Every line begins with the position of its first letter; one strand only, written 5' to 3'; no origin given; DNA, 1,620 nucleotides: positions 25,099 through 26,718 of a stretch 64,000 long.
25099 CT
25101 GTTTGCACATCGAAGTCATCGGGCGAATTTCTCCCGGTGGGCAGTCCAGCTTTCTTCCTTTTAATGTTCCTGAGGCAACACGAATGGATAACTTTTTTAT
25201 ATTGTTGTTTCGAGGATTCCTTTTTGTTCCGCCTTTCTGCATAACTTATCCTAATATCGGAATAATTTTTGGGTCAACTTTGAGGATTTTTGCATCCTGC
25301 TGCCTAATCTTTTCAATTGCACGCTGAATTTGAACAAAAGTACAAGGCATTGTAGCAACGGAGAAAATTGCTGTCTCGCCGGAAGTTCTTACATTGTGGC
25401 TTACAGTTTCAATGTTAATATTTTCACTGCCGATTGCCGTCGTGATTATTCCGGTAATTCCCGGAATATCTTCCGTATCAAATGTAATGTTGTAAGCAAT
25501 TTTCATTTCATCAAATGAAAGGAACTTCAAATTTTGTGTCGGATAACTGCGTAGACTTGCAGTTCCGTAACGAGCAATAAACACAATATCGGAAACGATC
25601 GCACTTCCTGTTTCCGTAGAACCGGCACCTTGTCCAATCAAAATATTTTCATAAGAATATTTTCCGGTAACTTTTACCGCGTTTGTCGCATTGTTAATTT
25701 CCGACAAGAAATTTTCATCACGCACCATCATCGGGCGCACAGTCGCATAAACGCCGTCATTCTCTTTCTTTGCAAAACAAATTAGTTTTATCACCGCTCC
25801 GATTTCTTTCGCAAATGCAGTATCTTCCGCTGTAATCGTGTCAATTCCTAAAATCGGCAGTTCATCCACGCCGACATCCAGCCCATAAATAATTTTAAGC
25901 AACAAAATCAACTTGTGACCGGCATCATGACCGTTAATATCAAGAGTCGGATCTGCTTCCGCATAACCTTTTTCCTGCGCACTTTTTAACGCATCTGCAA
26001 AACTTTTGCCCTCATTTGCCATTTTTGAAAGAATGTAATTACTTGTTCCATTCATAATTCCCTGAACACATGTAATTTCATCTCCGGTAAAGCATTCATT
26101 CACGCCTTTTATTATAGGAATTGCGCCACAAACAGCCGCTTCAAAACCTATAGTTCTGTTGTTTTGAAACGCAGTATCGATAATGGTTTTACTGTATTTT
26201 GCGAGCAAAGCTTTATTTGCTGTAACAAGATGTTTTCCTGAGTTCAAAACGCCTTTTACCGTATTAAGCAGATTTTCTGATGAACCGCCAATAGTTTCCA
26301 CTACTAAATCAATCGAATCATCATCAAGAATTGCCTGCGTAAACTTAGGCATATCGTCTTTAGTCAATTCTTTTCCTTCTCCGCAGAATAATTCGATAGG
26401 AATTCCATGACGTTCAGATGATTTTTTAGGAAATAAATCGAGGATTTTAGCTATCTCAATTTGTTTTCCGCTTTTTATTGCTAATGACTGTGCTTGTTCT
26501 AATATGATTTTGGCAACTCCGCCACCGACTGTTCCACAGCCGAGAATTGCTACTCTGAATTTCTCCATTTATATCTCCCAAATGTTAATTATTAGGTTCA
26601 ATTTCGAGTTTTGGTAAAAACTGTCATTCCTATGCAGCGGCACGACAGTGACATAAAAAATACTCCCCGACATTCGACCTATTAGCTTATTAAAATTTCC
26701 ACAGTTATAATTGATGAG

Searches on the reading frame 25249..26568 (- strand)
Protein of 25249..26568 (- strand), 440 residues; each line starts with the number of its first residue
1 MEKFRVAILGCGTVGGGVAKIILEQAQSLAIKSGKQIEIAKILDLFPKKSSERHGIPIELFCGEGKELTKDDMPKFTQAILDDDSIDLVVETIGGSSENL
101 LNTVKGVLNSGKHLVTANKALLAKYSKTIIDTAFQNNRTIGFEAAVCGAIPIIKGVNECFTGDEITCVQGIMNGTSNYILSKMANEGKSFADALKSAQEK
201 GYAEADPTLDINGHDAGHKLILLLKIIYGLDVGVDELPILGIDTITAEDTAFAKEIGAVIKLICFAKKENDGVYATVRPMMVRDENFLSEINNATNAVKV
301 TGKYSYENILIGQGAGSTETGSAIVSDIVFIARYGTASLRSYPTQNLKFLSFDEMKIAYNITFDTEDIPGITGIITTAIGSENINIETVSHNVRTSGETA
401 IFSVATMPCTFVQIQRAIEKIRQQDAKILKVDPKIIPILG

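Call 58: list_cluster_members(proteins=[window:25249-26568:-, window:21034-22113:-, window:22190-23734:-, window:3029-3799:-, window:2115-3014:-, window:1333-2100:-, window:416-1318:-, window:8939-10300:-, window:31577-33958:-, window:30248-31570:-])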
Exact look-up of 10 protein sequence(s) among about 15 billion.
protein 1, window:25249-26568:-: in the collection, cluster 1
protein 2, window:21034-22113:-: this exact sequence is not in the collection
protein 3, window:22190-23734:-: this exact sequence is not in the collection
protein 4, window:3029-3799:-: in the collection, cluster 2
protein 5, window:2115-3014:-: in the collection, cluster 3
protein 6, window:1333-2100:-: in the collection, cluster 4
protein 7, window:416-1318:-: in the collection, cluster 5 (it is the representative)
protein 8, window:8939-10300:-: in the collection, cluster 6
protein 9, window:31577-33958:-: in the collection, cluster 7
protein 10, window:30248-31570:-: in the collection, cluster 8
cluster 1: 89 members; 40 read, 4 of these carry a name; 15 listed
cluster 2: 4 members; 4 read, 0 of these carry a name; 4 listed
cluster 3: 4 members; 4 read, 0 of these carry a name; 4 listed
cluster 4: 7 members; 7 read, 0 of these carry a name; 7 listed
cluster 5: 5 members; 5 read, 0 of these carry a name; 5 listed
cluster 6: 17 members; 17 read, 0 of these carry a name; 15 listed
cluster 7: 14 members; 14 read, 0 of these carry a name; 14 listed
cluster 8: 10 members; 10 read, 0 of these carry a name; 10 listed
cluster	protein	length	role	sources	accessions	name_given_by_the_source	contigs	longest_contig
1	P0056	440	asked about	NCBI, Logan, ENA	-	-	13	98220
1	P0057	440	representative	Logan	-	-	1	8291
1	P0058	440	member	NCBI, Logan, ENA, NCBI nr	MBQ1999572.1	MAG: homoserine dehydrogenase [Spirochaetales bacterium] | homoserine dehydrogenase [Spirochaetales bacterium]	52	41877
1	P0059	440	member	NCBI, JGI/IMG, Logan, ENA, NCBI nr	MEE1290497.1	MAG: homoserine dehydrogenase [Spirochaetota bacterium] | homoserine dehydrogenase | homoserine dehydrogenase [Spirochaetota bacterium]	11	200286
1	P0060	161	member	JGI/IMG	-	homoserine dehydrogenase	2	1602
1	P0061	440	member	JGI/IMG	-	homoserine dehydrogenase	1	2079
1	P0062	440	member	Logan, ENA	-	-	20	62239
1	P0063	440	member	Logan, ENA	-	-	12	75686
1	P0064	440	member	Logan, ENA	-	-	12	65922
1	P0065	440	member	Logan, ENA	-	-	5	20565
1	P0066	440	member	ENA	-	-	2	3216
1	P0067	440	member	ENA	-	-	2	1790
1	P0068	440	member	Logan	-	-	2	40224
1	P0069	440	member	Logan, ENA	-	-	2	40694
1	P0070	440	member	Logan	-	-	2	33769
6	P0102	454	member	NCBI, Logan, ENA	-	-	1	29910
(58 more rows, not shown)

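Call 59: find_encoding_contigs(protein=P0102, flank=10000, max_places=3)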
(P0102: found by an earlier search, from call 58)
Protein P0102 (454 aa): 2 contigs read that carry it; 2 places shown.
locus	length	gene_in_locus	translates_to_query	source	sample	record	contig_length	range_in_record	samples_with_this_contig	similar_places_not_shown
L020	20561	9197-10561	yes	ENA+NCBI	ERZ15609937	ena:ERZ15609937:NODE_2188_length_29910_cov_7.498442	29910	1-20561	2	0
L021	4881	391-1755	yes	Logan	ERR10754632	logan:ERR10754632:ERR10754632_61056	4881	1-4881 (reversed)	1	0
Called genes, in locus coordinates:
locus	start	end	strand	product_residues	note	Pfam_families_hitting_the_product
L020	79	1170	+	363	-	-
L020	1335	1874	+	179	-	-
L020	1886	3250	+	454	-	PF03415:Peptidase_C11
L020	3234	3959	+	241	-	PF14808:TMEM164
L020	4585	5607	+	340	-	-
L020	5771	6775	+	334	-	-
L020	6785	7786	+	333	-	-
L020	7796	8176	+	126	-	-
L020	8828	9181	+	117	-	-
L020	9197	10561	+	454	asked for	-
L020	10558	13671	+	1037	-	-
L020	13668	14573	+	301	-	-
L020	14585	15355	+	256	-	-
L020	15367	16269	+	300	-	-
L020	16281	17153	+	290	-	-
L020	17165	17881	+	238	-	-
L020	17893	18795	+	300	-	-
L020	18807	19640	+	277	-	-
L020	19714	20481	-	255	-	PF13507:GATase_5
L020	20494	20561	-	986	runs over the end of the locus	PF18072:FGAR-AT_linker, PF00586:AIRS, PF02769:AIRS_C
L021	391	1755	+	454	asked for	-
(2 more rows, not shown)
